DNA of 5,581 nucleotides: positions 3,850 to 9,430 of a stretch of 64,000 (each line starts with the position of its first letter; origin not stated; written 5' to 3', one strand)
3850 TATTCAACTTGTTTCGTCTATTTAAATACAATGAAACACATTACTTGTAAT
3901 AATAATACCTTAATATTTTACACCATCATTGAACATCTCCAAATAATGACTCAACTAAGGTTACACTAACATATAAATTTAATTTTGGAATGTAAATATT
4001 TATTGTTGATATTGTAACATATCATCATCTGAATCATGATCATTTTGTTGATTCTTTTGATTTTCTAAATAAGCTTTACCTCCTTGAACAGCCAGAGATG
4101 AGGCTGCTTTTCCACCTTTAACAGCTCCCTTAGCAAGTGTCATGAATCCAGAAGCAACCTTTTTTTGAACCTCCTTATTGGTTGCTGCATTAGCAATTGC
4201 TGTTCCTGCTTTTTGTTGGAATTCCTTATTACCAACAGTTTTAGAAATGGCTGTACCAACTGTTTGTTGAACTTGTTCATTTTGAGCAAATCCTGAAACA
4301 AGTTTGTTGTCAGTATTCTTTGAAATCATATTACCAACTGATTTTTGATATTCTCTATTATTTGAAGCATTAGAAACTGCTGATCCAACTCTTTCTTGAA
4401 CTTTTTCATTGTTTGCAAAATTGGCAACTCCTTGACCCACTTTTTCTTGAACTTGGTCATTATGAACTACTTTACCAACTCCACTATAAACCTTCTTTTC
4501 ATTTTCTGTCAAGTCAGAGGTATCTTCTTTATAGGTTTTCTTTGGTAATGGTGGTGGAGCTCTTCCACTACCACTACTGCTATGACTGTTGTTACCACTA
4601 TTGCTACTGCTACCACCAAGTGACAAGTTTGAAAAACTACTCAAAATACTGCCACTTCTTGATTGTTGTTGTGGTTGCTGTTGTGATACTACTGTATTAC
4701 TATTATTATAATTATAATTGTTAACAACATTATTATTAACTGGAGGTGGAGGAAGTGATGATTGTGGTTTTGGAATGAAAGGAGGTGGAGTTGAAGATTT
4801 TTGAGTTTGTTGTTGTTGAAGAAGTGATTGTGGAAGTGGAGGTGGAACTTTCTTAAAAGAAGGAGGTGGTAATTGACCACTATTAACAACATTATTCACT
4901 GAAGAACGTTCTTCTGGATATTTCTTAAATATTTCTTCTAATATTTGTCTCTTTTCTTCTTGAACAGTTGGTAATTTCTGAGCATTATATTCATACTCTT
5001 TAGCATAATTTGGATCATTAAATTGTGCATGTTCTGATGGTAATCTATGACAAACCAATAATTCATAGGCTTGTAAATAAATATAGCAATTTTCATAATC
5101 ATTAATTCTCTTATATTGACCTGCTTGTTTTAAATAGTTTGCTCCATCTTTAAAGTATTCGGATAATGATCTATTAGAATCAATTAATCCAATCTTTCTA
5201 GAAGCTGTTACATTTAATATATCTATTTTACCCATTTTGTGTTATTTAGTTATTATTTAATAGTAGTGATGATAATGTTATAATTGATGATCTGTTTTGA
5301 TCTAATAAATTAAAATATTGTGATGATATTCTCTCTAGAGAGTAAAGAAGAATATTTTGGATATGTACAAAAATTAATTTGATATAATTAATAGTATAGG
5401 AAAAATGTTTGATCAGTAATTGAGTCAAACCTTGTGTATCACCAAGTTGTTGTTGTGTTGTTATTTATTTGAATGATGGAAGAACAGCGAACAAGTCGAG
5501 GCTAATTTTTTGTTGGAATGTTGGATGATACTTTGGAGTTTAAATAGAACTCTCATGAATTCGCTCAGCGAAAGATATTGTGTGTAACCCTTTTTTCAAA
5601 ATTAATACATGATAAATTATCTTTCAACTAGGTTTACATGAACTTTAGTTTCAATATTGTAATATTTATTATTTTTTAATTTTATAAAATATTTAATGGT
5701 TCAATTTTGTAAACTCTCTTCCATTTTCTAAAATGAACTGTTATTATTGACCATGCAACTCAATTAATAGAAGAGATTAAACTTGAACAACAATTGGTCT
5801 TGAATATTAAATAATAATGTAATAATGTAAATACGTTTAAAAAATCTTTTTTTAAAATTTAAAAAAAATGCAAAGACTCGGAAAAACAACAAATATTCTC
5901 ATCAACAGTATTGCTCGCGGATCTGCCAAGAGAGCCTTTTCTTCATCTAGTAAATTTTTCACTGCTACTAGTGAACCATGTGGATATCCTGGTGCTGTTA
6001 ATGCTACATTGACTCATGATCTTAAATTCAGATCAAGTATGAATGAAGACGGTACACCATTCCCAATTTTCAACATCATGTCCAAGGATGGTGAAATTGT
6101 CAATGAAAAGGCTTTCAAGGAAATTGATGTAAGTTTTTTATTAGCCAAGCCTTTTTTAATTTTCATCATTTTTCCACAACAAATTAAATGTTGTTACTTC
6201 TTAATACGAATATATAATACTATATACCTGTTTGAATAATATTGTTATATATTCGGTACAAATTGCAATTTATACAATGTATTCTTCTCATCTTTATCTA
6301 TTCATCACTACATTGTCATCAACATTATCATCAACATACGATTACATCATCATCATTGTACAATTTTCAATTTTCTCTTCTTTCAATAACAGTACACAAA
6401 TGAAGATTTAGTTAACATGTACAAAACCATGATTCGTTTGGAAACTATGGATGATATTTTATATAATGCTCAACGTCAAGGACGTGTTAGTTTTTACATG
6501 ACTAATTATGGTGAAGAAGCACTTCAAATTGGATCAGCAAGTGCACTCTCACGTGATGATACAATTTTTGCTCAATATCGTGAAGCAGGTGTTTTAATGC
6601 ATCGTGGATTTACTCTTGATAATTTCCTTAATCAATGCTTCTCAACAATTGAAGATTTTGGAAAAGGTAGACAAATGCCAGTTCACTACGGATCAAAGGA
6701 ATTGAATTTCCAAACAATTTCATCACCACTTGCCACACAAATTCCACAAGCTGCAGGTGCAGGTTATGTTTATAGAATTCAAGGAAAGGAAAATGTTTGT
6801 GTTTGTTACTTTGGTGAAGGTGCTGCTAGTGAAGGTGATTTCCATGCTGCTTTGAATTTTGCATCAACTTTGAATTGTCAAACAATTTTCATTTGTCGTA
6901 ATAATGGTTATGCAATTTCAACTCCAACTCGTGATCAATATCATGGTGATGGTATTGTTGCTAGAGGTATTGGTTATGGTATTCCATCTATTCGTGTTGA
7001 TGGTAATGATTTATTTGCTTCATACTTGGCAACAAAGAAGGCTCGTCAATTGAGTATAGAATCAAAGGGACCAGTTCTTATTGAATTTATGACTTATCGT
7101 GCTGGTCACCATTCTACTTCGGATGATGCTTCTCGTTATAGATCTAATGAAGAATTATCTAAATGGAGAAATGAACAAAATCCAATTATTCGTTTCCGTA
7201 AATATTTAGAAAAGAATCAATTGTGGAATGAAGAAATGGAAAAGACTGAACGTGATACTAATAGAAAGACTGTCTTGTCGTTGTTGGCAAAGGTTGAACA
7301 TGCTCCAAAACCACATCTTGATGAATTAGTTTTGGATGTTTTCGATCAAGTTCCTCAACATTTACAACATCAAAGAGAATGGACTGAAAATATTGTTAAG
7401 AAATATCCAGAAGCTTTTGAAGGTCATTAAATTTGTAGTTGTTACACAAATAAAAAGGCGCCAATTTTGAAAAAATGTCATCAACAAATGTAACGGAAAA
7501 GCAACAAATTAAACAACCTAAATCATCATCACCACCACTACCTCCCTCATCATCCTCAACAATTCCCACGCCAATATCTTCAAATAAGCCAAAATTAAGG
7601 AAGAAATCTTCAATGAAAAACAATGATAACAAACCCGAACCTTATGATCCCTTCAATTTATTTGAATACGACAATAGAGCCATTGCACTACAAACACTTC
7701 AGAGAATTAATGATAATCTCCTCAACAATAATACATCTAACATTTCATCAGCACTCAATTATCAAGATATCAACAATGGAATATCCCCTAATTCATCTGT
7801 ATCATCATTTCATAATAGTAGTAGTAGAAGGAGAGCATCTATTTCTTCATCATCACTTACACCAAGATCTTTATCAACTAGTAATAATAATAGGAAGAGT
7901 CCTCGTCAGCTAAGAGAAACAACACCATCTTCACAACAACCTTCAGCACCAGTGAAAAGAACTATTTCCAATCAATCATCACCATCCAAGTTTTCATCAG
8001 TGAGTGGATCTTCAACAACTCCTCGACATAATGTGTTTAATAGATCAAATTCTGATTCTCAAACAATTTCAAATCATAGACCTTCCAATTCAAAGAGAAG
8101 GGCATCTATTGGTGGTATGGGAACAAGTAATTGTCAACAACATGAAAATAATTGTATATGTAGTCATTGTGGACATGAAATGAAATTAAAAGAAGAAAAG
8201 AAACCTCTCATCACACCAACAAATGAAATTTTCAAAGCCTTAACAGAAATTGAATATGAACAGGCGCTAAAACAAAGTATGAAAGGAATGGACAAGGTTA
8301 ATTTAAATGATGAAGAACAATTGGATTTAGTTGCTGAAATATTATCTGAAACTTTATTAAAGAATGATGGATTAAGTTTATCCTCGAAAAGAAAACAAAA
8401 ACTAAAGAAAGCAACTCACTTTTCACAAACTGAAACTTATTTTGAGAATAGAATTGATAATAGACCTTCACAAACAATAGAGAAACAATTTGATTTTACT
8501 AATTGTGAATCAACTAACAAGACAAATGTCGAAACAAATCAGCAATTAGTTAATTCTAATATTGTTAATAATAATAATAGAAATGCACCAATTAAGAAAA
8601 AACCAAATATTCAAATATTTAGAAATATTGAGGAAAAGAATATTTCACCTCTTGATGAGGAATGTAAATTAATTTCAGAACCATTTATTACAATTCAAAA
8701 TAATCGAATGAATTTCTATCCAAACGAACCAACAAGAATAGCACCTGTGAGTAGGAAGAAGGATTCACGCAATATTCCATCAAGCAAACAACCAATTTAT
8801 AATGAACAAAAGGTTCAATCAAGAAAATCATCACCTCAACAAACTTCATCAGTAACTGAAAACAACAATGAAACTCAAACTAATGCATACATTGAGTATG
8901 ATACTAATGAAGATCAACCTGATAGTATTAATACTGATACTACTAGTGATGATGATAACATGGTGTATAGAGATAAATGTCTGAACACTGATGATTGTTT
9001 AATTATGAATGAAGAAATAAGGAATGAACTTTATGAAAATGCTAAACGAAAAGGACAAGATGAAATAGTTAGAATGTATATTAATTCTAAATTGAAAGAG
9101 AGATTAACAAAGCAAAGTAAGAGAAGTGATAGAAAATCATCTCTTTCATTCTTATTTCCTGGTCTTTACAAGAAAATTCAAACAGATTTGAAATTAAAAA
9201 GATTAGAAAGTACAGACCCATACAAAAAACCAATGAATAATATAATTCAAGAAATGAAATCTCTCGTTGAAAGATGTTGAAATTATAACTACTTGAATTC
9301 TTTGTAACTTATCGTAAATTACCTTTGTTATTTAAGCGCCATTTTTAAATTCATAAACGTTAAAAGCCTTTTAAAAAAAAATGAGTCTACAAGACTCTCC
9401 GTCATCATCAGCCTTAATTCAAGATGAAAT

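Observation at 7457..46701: Recurrent GC-rich palindrome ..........(A) in short spacers just upstream of start codons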

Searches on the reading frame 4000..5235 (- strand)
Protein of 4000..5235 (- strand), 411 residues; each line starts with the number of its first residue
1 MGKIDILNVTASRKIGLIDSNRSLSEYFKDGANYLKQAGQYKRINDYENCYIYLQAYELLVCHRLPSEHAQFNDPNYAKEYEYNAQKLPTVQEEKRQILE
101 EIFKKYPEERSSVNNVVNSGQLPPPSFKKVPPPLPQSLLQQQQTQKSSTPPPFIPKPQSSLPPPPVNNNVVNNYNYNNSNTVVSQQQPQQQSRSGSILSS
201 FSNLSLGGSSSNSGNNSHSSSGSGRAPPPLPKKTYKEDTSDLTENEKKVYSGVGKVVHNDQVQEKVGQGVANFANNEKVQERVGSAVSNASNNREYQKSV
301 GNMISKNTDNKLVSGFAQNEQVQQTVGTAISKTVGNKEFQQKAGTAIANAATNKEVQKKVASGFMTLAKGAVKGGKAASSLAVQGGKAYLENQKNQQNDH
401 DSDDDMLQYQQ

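Call 34: search_protein_families(library=pfam, max_evalue=0.1, proteins=[window:4000-5235:-])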
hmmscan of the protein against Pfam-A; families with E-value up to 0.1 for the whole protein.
window:4000-5235:- (411 aa): 3 families
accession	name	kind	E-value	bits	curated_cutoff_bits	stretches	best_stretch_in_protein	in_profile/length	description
PF08969.16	USP8_dimer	-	0.00037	21.1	24.6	1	14-102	21-107/114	USP8 dimerisation domain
PF04286.17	DUF445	-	0.029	14.7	33.8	1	238-351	81-192/368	Protein of unknown function (DUF445)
PF17096.10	AIM3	-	0.053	14.9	25.4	1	359-406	3-50/85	Altered inheritance of mitochondria protein 3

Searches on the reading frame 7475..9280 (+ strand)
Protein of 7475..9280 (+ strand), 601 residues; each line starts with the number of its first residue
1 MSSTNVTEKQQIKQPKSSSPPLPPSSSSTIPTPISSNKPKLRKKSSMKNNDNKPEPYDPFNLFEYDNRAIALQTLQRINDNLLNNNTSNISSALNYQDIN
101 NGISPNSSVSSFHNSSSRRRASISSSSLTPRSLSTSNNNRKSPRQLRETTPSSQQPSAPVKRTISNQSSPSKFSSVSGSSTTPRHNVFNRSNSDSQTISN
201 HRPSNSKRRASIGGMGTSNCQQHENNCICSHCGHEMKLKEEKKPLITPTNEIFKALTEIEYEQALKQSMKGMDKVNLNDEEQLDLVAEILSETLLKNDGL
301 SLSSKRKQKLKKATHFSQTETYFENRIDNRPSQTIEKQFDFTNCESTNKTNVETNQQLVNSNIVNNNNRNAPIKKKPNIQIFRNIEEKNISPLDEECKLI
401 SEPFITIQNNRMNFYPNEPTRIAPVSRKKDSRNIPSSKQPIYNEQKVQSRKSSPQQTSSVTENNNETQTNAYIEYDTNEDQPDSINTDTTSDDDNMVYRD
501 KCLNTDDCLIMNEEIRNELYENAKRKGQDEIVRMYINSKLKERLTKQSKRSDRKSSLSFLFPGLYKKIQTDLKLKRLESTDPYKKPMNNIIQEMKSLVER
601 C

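Call 9: search_protein_families(library=pfam, proteins=[window:7475-9280:+])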
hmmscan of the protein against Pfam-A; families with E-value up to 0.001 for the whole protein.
window:7475-9280:+ (601 aa): 0 families

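Call 34: search_protein_families(library=pfam, max_evalue=0.1, proteins=[window:7475-9280:+])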
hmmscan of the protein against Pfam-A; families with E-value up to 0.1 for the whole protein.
window:7475-9280:+ (601 aa): 0 families

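Call 45: search_solved_structures(query=window:7475-9280:+, max_evalue=1)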
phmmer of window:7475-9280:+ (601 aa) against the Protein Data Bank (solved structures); distinct sequences matched with E-value up to 1: 1.
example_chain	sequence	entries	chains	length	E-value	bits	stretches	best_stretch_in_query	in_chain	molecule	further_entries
7bqe_A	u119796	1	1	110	0.055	15.8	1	512-592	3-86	NF3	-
